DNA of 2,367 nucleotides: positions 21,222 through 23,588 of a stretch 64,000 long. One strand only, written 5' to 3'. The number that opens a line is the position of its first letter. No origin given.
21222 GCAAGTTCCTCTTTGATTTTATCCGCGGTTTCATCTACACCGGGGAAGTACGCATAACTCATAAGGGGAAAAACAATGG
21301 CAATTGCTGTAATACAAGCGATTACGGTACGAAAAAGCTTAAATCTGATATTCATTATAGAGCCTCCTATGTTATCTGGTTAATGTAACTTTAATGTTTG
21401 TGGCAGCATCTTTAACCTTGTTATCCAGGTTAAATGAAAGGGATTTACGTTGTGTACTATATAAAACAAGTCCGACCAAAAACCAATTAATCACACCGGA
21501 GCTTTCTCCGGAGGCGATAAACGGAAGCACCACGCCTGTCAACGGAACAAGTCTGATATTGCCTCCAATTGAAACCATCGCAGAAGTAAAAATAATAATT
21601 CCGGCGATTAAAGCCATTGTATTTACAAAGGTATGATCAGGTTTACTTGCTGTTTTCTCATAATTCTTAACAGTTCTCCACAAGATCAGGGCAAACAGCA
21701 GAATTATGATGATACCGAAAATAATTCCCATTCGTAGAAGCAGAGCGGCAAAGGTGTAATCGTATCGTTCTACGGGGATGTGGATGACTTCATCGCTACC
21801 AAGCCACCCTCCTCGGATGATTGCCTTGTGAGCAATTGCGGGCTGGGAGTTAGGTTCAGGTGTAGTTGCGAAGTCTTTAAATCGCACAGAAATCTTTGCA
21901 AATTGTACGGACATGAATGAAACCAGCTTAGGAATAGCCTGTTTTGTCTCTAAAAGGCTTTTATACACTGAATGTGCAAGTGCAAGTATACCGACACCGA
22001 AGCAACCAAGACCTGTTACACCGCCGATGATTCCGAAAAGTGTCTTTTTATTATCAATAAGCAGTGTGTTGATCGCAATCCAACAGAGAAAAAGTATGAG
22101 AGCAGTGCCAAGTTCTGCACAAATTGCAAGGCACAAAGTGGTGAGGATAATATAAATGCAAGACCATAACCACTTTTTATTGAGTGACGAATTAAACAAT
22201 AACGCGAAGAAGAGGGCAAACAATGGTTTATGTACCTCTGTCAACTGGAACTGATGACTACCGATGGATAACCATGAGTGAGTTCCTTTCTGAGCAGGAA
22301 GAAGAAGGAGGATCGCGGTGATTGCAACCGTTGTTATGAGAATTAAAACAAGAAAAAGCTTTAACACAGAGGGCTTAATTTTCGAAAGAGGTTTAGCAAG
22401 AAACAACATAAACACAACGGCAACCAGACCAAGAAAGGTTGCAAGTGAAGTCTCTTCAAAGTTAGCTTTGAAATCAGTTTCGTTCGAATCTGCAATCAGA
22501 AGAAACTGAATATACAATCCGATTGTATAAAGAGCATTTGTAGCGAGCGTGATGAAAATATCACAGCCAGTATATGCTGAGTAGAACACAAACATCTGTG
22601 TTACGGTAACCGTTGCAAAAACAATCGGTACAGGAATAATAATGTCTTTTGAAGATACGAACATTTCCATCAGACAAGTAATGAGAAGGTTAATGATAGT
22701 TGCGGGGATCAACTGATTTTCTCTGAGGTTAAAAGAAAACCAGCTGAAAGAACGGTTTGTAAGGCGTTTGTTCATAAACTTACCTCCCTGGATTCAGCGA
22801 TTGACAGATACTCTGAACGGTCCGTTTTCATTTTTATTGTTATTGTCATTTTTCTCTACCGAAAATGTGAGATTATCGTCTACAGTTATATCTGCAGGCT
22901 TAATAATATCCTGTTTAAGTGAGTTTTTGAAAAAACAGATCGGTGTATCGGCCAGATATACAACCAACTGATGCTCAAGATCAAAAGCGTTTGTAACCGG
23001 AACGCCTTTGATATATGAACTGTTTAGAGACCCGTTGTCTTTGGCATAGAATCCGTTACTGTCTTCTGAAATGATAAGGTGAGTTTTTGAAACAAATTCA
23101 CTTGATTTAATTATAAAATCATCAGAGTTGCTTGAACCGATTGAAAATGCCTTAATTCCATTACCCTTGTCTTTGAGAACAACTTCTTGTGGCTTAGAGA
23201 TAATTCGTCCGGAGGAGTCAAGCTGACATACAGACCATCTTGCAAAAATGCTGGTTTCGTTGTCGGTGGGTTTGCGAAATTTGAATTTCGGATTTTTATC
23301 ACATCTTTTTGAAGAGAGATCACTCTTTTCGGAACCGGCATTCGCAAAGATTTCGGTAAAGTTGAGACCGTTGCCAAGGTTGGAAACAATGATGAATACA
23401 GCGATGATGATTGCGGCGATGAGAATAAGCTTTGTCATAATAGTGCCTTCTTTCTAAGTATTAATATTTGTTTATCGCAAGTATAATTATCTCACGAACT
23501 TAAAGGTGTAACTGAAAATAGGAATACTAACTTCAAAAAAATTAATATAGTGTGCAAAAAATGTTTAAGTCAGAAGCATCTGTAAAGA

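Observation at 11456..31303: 20-kb co-directional supercluster: an actinobacterial-type FHA/PP2C/SEDS/bPBP/kinase module, expanded into paralog sets and linked to a tandem-AAA+ Lon and an S2P-like protease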

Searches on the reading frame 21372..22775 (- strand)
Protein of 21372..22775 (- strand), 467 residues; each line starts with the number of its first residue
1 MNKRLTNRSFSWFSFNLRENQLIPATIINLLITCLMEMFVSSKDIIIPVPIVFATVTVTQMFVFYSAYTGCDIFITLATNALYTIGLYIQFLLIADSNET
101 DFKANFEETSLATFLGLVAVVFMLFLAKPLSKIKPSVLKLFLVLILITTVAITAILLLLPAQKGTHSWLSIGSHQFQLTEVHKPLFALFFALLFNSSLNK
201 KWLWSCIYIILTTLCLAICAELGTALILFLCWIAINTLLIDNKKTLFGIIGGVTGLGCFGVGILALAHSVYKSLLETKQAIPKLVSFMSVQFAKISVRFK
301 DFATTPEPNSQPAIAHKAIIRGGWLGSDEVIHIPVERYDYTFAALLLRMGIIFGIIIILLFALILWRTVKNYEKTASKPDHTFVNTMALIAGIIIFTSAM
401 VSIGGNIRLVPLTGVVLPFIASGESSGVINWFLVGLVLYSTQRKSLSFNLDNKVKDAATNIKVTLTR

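Call 4: search_protein_families(library=pfam, max_evalue=0.01, proteins=[window:21372-22775:-])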
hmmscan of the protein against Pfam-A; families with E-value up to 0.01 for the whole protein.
window:21372-22775:- (467 aa): 1 family
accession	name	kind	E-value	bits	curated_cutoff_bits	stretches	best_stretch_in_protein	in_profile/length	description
PF01098.24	FTSW_RODA_SPOVE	-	2.8e-23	82.9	26.4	1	85-439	14-349/356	Cell cycle protein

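Call 10: find_encoding_contigs(protein=window:21372-22775:-, flank=10000, max_places=10)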
Protein window:21372-22775:- (467 aa): no gene with exactly this product is on record in the collection.

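Call 11: find_related_loci(query=window:21372-22775:-, collection=genome_contigs, flank=10000)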
Query window:21372-22775:- (467 aa) in genome_contigs; peptide patterns used: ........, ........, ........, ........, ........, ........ (x = any residue, [..] = any of these).
55 stretches matched a pattern, but none encodes a relative of the query by tblastn (E <= 1e-3).

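Call 18: find_homologous_proteins(query=window:21372-22775:-, max_evalue=1e-10)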
Query window:21372-22775:- (467 aa): 8 proteins with E <= 1e-10 among 8000 candidates.
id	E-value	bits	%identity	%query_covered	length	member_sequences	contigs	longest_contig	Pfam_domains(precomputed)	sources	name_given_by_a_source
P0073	5.3e-298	1006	100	100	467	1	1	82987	PF01098.25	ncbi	-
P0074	5.3e-270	914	90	100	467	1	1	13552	PF01098.25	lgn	-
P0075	5.2e-136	472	50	97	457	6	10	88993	PF01098.25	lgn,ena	-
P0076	5.7e-19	87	30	62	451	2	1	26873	PF01098.25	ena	-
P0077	3.8e-12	64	26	78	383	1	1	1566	PF01098.25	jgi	-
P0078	6.0e-12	64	26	60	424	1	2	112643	PF01098.25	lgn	-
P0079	3.5e-11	61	33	25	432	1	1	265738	PF01098.25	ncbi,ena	-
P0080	4.7e-11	61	25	60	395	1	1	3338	PF01098.25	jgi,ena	-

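Call 19: find_encoding_contigs(protein=P0075, flank=10000, max_places=3)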
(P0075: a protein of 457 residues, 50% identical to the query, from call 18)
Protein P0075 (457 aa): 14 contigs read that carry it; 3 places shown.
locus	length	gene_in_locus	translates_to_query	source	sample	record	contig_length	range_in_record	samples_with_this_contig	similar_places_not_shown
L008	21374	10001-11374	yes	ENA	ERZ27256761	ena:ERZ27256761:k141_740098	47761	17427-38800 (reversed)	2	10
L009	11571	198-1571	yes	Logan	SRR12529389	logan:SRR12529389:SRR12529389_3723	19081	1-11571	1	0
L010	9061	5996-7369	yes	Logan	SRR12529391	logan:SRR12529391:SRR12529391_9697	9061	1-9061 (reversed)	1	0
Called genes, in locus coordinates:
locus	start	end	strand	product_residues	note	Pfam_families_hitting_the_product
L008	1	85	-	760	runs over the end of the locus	PF13855:LRR_8 (faint), PF13306:LRR_5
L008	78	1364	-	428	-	PF14689:SPOB_a (weak), PF14501:HATPase_c_5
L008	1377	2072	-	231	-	PF00072:Response_reg, PF04397:LytTR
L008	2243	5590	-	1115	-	PF01551:Peptidase_M23, PF14200:RicinB_lectin_2, PF09479:Flg_new (weak), PF02368:Big_2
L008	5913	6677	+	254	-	-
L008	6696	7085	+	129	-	-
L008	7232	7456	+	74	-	-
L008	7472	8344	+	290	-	-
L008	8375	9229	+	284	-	-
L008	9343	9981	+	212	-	PF00498:FHA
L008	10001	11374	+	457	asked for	PF01098:FTSW_RODA_SPOVE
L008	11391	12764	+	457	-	PF00905:Transpeptidase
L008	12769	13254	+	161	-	-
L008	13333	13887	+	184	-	PF00498:FHA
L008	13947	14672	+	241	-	PF00481:PP2C, PF13672:PP2C_2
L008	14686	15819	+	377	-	-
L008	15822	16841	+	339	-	-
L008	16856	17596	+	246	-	PF13672:PP2C_2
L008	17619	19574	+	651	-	PF00069:Pkinase, PF07714:PK_Tyr_Ser-Thr (weak), PF02493:MORN (weak)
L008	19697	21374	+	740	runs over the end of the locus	PF00069:Pkinase, PF07714:PK_Tyr_Ser-Thr (weak)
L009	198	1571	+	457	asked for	PF01098:FTSW_RODA_SPOVE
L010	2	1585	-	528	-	?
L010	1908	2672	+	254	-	-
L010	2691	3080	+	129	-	-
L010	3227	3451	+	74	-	-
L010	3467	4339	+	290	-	-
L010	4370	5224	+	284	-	-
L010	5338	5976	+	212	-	PF00498:FHA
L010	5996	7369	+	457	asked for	PF01098:FTSW_RODA_SPOVE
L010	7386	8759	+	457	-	PF00905:Transpeptidase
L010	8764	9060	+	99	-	?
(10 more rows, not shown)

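Call 20: find_encoding_contigs(protein=P0074, flank=10000, max_places=2)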
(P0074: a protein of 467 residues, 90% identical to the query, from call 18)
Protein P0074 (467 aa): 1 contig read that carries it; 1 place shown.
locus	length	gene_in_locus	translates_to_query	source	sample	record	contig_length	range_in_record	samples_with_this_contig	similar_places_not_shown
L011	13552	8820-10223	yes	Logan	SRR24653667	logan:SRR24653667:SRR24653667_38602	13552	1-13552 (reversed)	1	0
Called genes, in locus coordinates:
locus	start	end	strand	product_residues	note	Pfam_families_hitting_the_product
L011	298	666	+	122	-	-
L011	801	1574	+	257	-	-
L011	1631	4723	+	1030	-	PF13541:ChlI (faint), PF20030:bpMoxR (faint), PF12775:AAA_7 (faint), PF05673:DUF815 (faint), PF00004:AAA, PF00004:AAA, PF07728:AAA_5 (weak), PF05362:Lon_C, +9 more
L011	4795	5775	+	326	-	-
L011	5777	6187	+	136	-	-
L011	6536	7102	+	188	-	PF00498:FHA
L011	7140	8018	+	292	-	-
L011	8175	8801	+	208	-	PF00498:FHA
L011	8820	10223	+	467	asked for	PF01098:FTSW_RODA_SPOVE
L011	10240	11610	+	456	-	PF00905:Transpeptidase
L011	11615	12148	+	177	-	-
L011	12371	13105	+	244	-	PF00481:PP2C, PF13672:PP2C_2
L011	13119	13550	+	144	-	?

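Call 52: find_encoding_contigs(protein=P0076, flank=8000, max_places=1)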
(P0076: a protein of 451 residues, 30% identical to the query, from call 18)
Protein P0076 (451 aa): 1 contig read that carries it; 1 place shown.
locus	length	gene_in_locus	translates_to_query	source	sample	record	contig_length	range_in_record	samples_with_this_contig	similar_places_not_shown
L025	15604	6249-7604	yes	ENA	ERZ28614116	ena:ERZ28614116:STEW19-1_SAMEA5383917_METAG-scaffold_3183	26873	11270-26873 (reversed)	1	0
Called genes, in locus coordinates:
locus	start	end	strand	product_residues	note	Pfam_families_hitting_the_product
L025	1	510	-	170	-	?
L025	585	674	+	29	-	-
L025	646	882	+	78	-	-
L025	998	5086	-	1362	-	PF13306:LRR_5, PF13855:LRR_8 (faint), PF13306:LRR_5, PF25059:FN3_DSCAM-DSCAML_C (faint)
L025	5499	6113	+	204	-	-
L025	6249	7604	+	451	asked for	PF01098:FTSW_RODA_SPOVE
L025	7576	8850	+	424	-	PF00905:Transpeptidase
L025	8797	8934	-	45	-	-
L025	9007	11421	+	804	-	PF13306:LRR_5, PF12799:LRR_4 (faint), PF13855:LRR_8 (faint), PF13306:LRR_5, PF25059:FN3_DSCAM-DSCAML_C (faint), PF13306:LRR_5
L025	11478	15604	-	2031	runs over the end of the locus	PF13306:LRR_5, PF09479:Flg_new, PF09673:TrbC_Ftype (faint), PF06830:Root_cap (faint), PF21059:BTBD16_C (faint)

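Call 53: find_encoding_contigs(protein=P0079, flank=8000, max_places=1)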
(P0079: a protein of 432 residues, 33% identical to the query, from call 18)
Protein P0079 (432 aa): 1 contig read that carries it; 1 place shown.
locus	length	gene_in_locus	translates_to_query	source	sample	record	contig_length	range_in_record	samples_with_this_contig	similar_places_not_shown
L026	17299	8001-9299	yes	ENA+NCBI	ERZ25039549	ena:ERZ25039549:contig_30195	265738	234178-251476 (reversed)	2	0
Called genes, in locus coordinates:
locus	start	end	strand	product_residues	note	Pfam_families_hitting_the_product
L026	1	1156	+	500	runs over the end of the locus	PF00501:AMP-binding, PF13193:AMP-binding_C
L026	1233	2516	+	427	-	PF04909:Amidohydro_2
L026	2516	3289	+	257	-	PF00106:adh_short, PF08659:KR, PF13561:adh_short_C2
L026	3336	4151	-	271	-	PF00378:ECH_1, PF16113:ECH_2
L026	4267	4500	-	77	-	-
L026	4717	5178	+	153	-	PF01243:PNPOx_N, PF12900:Pyridox_ox_2 (weak)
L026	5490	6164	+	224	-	-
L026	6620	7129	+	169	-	PF00481:PP2C, PF13672:PP2C_2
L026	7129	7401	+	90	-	-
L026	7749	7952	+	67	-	-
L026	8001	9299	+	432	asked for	PF01098:FTSW_RODA_SPOVE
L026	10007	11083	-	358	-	-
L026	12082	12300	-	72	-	-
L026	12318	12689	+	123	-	PF03793:PASTA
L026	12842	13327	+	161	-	-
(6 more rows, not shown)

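Call 63: search_protein_families(library=pfam, max_evalue=0.001, proteins=[L025:5499-6113:+])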
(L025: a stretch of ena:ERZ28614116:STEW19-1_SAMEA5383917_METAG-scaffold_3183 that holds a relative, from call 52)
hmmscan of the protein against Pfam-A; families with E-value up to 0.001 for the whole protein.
L025:5499-6113:+ (204 aa): 0 families

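Call 85: search_protein_families(library=ncbifam, max_evalue=0.001, proteins=[window:21372-22775:-])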
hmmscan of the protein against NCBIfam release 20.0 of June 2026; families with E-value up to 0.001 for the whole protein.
window:21372-22775:- (467 aa): 6 families
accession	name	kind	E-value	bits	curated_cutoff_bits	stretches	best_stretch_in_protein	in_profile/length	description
TIGR02614.1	ftsW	equivalog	1.4e-28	100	337.5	1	74-441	3-354/357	putative lipid II flippase FtsW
TIGR02210.1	rodA_shape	equivalog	1.4e-22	80.4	336.7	1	88-442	13-354/357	rod shape-determining protein RodA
TIGR02615.1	spoVE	exception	5.7e-13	49.1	448.8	1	329-438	245-350/354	stage V sporulation protein E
NF008060.0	PRK10794.1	equivalog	2.9e-10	39.7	590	1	313-449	234-369/370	peptidoglycan glycosyltransferase MrdB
NF037961.1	RodA_shape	subfamily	1.2e-09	38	150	1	186-427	159-394/415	rod shape-determining protein RodA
NF008042.0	PRK10774.1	equivalog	2.1e-05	23.7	493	1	332-434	281-382/405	cell division protein FtsW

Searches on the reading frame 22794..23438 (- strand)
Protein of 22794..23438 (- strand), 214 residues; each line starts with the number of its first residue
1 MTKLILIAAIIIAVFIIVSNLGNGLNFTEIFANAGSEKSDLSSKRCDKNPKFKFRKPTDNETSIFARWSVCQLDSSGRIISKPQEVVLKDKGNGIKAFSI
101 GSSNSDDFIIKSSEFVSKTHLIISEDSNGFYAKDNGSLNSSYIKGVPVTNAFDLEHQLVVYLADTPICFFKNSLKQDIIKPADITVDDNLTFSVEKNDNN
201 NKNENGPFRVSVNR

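Call 5: search_protein_families(library=pfam, max_evalue=0.01, proteins=[window:22794-23438:-])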
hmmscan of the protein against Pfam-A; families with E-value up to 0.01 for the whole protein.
window:22794-23438:- (214 aa): 2 families
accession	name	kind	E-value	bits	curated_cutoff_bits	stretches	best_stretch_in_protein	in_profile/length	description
PF00498.31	FHA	-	9.1e-10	39.3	20.7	1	99-161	2-65/67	FHA domain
PF16697.10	Yop-YscD_cpl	-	0.0013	19.4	33.2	1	97-169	18-90/94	Inner membrane component of T3SS, cytoplasmic domain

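Call 70: search_solved_structures(query=window:22794-23438:-, max_evalue=1, show_alignments=2)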
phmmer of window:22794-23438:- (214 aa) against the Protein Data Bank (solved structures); distinct sequences matched with E-value up to 1: 6.
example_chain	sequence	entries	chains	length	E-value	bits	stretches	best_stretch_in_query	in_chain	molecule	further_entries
6ccd_A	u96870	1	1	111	0.01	19.1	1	114-156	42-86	ABC transporter ATP-binding/permease protein Rv1747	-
6cah_A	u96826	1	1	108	0.12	15.5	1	97-169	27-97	ABC transporter ATP-binding/permease protein Rv1747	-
6n3r_A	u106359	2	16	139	0.83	12.8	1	126-191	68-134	Galectin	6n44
2kkl_A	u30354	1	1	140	0.83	12.8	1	104-152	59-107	Uncharacterized protein Mb1858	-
6i2p_D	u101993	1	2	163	0.98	12.6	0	104-152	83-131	Glycogen accumulation regulator GarA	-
2kfu_A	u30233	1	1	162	0.98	12.6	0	104-152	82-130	Rv1827 pThr 22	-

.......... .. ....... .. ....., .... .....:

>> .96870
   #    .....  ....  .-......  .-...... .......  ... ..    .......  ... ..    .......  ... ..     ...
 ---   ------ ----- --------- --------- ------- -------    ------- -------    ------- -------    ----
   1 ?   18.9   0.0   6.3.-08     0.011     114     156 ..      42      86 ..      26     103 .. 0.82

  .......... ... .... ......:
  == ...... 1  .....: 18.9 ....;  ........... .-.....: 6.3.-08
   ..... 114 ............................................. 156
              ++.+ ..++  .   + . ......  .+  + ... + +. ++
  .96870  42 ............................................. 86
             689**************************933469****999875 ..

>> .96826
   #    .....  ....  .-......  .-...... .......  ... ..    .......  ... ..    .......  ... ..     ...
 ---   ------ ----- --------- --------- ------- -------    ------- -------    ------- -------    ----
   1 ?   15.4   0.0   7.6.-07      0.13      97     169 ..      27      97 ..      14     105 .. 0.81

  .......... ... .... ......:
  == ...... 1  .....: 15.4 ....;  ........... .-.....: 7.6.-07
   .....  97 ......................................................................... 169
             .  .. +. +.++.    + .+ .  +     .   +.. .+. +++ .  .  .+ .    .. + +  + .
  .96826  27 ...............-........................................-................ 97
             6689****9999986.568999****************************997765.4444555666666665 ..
